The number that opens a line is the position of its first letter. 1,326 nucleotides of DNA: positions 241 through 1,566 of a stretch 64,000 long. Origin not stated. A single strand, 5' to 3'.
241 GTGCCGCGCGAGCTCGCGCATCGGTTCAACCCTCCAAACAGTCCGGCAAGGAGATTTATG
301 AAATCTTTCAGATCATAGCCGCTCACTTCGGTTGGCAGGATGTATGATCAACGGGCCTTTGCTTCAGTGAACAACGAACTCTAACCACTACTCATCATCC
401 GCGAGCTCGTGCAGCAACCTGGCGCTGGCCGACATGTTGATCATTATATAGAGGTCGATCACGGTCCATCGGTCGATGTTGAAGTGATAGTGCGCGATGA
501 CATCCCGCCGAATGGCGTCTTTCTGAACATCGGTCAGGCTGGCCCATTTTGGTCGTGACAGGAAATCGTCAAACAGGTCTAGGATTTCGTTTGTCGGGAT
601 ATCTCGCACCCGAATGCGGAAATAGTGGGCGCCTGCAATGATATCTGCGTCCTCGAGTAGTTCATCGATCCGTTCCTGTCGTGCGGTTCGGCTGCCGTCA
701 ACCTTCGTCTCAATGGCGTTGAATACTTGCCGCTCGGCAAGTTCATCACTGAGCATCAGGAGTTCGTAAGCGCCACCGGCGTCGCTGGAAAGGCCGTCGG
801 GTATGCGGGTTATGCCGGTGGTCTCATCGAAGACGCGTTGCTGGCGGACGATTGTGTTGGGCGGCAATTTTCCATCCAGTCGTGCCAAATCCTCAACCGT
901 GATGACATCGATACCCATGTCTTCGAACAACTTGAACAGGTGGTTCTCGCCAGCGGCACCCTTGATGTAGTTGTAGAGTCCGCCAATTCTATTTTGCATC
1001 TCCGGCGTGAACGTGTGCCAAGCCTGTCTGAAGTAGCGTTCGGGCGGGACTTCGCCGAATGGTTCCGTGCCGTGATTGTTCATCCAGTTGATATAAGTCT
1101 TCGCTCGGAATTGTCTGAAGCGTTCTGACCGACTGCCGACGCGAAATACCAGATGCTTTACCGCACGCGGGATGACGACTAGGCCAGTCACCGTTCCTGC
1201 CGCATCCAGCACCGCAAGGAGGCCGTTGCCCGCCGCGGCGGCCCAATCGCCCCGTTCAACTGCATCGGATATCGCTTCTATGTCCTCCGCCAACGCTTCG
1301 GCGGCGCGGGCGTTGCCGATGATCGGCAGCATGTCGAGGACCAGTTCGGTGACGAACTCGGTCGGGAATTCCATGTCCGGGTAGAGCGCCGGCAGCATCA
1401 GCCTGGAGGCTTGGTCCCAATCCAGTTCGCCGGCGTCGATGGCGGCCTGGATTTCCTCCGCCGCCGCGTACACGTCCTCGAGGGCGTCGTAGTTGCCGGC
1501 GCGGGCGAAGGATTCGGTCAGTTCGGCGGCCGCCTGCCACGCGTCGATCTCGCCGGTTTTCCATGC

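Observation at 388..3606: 1056-aa protein with a compositionally foreign C-terminal domain and a 5' end abutting an IS5 element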

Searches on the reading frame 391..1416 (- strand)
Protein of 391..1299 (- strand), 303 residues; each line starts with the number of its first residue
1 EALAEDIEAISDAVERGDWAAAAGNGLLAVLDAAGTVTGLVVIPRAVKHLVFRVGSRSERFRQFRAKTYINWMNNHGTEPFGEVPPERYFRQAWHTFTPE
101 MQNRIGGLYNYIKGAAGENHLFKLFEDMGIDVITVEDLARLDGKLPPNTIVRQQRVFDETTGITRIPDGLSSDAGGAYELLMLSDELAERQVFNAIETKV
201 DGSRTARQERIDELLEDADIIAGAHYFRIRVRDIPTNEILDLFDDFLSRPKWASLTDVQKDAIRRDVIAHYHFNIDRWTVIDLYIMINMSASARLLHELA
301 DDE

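Call 11: search_solved_structures(query=window:391-1299:-, max_evalue=10, show_alignments=2)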
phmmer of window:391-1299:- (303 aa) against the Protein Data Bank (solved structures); distinct sequences matched with E-value up to 10: 0.

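Call 14: find_homologous_proteins(query=window:391-1299:-, max_evalue=0.01)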
Query window:391-1299:-: 6859 candidates shared short words with the query, none scored E <= 0.01.

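Call 36: search_solved_structures(query=A2, max_evalue=10, show_alignments=2)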
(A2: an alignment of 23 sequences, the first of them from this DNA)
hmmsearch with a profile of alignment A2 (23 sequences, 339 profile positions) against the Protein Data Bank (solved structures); distinct sequences matched with E-value up to 10: 10.
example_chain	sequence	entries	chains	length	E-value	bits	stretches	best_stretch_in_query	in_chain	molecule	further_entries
9yfg_Ea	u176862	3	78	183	0.42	13.4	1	58-143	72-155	Sodium-type flagellar protein MotX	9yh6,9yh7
9yed_AP1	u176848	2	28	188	0.45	13.3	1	58-143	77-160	Sodium-type flagellar protein MotX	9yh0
3mca_A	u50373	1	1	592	0.45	13.3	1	156-250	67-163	Elongation factor 1 alpha-like protein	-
9yec_Ea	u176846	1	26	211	0.58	12.9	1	58-143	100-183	Sodium-type flagellar protein MotX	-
1jo0_A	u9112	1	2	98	0.61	12.9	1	210-264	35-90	HYPOTHETICAL PROTEIN HI1333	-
2c0g_A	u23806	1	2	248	1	12.2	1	243-300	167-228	WINDBEUTEL PROTEIN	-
2c1y_A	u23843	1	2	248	1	12.1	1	243-300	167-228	WINDBEUTEL PROTEIN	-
1ovn_A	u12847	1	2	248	1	12.1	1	243-300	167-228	Windbeutel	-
2c0f_A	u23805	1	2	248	1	12.1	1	243-300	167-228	WINDBEUTEL PROTEIN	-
2c0e_A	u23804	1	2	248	1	12.1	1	243-300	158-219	WINDBEUTEL PROTEIN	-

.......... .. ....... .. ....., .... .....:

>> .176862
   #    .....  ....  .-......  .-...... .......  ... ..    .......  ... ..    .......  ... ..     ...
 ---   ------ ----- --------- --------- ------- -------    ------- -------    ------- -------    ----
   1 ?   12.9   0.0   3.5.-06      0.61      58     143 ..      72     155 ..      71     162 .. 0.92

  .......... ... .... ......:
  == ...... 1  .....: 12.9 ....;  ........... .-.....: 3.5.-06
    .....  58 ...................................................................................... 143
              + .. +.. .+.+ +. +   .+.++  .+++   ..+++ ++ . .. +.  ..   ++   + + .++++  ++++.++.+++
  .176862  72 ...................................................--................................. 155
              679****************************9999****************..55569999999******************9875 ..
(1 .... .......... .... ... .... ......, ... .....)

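Call 37: search_protein_families(library=pfam, alignment_id=A2, max_evalue=1)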
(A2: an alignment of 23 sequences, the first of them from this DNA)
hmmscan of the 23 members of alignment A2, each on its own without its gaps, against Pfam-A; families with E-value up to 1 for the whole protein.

A. member 1, seq(342 aa): 0 families

B. families by the number of members that match (of 23 scanned): 15 families
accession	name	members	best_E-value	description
PF13430.11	DUF4112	2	0.027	Domain of unknown function (DUF4112)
PF16365.12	EutK_C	1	0.0029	Ethanolamine utilization protein EutK C-terminus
PF14449.11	PT-TG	1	0.026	Pre-toxin TG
PF06363.16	Picorna_P3A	1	0.032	Picornaviridae P3A protein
PF12214.13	TPX2_importin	1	0.045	Cell cycle regulated microtubule associated protein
PF05698.19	Trigger_C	1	0.047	Bacterial trigger factor protein (TF) C-terminus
PF22170.1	AnkX_ins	1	0.081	Phosphocholine transferase AnkX insertion domain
PF07205.16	DUF1413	1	0.11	Domain of unknown function (DUF1413)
PF12868.12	DUF3824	1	0.18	Domain of unknwon function (DUF3824)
PF06506.16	PrpR_N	1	0.18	Propionate catabolism activator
PF07729.17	FCD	1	0.19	FCD domain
PF20663.3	COG4_N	1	0.24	Conserved oligomeric Golgi complex subunit 4, N-terminal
PF21100.3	MCM_C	1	0.24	MCM protein C-terminal winged helix-turn-helix domain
PF02885.22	Glycos_trans_3N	1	0.43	Glycosyl transferase family, helical bundle domain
PF25734.1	RelB_like_antitoxin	1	0.78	Putative antitoxin family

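Call 38: find_homologous_proteins(query=A2, max_evalue=0.001)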
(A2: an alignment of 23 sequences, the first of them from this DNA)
Query A2 (23 sequences) (342 aa, profile of the alignment): 2 proteins with E <= 0.001 among 8000 candidates.
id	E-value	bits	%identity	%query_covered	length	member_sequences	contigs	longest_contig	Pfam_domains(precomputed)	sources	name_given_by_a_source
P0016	4.5e-92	327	27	49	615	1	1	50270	-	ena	-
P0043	6.8e-6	44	34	8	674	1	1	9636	PF18809.7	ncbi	-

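Call 55: predict_structure(alignment_id=A2)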
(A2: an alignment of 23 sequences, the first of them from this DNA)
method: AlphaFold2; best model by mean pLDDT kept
length: 342 residues; sequences in the alignment: 23
mean_pLDDT: 75.4   pTM: 0.69
mean pLDDT of the five models: 75.4, 74.3, 72.6, 72.1, 72.1
residues with pLDDT >= 90: 136; 70-90: 74; 50-70: 73; < 50: 59
segments of 3 or more residues with pLDDT < 50: 1-4, 25-39, 73-80, 214-229, 330-342
pLDDT, mean of each block of 10 residues (from residue 1): 49 60 48 46 63 65 59 47 65 81 87 90 91 94 95 96 94 89 84 86 92 52 43 91 89 91 93 93 94 93 91 60 55 46 45
secondary structure, 60 per line:
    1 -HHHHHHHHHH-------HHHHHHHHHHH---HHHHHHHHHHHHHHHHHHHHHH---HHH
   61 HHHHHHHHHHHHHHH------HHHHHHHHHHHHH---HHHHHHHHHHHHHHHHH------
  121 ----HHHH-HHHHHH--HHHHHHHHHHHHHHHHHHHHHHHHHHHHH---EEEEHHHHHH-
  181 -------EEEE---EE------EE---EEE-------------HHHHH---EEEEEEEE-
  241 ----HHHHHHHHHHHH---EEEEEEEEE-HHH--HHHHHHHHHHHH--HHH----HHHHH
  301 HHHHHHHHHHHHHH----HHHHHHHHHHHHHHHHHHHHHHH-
elements in order: H2-11 H19-29 H33-54 H58-75 H82-94 H98-114 H125-128 H130-135 H138-166 E170-173 H174-179 E188-191 E208-210 H224-228 E232-239 H245-256 E260-268 H275-286 H296-314 H319-341

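Call 60: fold_search(model_id=the predicted structure, library=pdb)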
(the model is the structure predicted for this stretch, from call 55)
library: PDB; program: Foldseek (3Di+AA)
matches with E <= 10: 305; with E <= 0.001: 0
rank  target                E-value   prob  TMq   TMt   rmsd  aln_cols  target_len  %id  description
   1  5ltf_B                1.0e-01  0.28  0.17  0.25  18.5       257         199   13  Crystal structure of Lymphocytic choriomeningitis mammarenavirus endonuclease complexed with catalytic ions (released 2017-09-13)
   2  5ltf_A                1.1e-01  0.38  0.18  0.28  14.4       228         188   12  Crystal structure of Lymphocytic choriomeningitis mammarenavirus endonuclease complexed with catalytic ions (released 2017-09-13)
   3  5t2t_B                1.3e-01  0.28  0.18  0.26  18.6       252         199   13  Crystal structure of Lymphocytic choriomeningitis mammarenavirus endonuclease bound to compound L742001 (released 2017-09-13)
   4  5ltn_B                1.4e-01  0.28  0.17  0.26  18.7       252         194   13  Crystal structure of Lymphocytic choriomeningitis mammarenavirus endonuclease complexed with DPBA (released 2017-09-13)
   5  3jsb_A                1.4e-01  0.28  0.17  0.28  15.7       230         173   10  Crystal structure of the N-terminal domain of the Lymphocytic Choriomeningitis Virus L protein (released 2010-09-15)
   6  5ltn_A                2.7e-01  0.21  0.17  0.27  15.1       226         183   12  Crystal structure of Lymphocytic choriomeningitis mammarenavirus endonuclease complexed with DPBA (released 2017-09-13)
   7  5lts_B                2.7e-01  0.20  0.18  0.27  18.6       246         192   12  Crystal structure of Lymphocytic choriomeningitis mammarenavirus endonuclease Mutant D118A (released 2017-09-13)
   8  5j1p                  3.1e-01  0.13  0.15  0.24  16.4       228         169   13  Lassa virus L protein cap-snatching endonuclease. Bound to two manganese ions (released 2016-06-29)
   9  8rrl_B                3.3e-01  0.13  0.14  0.19  24.4       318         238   12  14-3-3 sigma complexed with a phosphopeptide optimized for a Fusicoccin-mediated stabilization of the complex (released 2025-02-12)
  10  5t2t_A                5.8e-01  0.12  0.15  0.24  15.9       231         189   15  Crystal structure of Lymphocytic choriomeningitis mammarenavirus endonuclease bound to compound L742001 (released 2017-09-13)
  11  8rrk_A                6.1e-01  0.10  0.15  0.19  22.8       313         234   12  14-3-3 sigma complexed with an optimized phosphopeptide (released 2025-02-12)
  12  3c24_B                7.2e-01  0.06  0.10  0.12  20.9       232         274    9  Crystal structure of a putative oxidoreductase (YP_511008.1) from Jannaschia sp. CCS1 at 1.62 A resolution (released 2008-02-05)
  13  3jsb_B                8.4e-01  0.08  0.15  0.22  16.6       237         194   13  Crystal structure of the N-terminal domain of the Lymphocytic Choriomeningitis Virus L protein (released 2010-09-15)
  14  8qv7_A                8.4e-01  0.05  0.14  0.15  21.9       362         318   11  Crystal structure of human TDO with alpha-methyl-L-tryptophan (released 2024-01-17)
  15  9bgo_A                9.3e-01  0.03  0.10  0.09  31.2       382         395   11  Pseudomonas phage DEV gp72 ejection protein (pre-ejection conformation) (released 2024-09-04)
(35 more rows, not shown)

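Call 66: list_cluster_members(proteins=[P0001, P0002, P0003, P0004, P0007, P0010, P0008, P0011, P0016, P0043])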
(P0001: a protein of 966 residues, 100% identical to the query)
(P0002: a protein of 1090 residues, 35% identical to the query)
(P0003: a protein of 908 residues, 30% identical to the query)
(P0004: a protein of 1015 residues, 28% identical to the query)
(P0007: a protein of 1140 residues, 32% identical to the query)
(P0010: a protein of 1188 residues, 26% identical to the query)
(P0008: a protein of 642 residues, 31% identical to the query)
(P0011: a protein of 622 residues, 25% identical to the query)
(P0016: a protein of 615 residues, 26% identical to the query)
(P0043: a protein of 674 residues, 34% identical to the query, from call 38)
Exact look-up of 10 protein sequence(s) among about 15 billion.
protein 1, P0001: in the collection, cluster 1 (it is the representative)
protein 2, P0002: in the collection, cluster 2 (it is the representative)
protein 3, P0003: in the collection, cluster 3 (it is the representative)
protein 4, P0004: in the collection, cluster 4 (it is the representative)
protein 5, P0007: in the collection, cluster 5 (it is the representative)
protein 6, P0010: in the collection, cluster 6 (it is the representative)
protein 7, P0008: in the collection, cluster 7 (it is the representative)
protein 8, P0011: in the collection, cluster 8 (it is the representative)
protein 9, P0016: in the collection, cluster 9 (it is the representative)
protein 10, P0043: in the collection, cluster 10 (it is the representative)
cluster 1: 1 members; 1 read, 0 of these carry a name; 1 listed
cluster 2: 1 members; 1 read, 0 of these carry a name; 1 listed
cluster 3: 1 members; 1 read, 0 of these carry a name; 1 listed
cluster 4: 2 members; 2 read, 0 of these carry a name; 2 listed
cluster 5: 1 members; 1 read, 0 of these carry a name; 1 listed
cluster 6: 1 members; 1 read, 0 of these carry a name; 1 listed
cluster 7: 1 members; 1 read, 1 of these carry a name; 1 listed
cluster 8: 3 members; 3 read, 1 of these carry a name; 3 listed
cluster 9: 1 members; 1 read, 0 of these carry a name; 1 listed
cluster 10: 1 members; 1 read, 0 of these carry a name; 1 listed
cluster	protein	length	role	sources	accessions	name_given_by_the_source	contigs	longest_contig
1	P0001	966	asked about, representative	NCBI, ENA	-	-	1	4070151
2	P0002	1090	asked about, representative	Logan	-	-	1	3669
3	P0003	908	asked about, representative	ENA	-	-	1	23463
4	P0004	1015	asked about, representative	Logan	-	-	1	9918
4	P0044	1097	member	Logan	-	-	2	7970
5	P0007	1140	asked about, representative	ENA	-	-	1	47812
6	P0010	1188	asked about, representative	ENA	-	-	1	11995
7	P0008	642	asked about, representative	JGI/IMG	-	hypothetical protein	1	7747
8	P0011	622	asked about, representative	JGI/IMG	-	-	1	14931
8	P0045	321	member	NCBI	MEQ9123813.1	MAG: hypothetical protein RIM80_14770, partial [Alphaproteobacteria bacterium]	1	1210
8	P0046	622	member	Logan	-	-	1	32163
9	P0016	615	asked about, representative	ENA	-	-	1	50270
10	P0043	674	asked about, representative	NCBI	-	-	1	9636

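Call 68: find_related_loci(query=A4, collection=viral_contigs, flank=8000)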
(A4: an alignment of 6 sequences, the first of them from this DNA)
Query A4 (342 aa) in viral_contigs; peptide patterns used: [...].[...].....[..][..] (x = any residue, [..] = any of these).
54 stretches matched a pattern; 1 encode a relative of the query (tblastn E <= 1e-3); 1 distinct loci.
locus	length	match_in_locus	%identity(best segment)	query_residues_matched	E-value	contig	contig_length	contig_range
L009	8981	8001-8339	36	7-106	4e-14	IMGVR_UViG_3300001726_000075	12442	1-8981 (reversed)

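Call 72: find_related_loci(query=A5, collection=genome_contigs, flank=10000)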
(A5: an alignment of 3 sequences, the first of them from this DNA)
Query A5 (342 aa) in genome_contigs; peptide patterns used: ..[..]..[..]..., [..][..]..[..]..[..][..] (x = any residue, [..] = any of these).
552 stretches matched a pattern, but none encodes a relative of the query by tblastn (E <= 1e-3).

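Call 74: find_related_loci(query=A5, collection=metagenome_contigs, flank=6000)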
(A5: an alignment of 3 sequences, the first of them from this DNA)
Query A5 (342 aa) in metagenome_contigs; peptide patterns used: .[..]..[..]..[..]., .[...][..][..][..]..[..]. (x = any residue, [..] = any of these).
600 stretches matched a pattern, but none encodes a relative of the query by tblastn (E <= 1e-3).
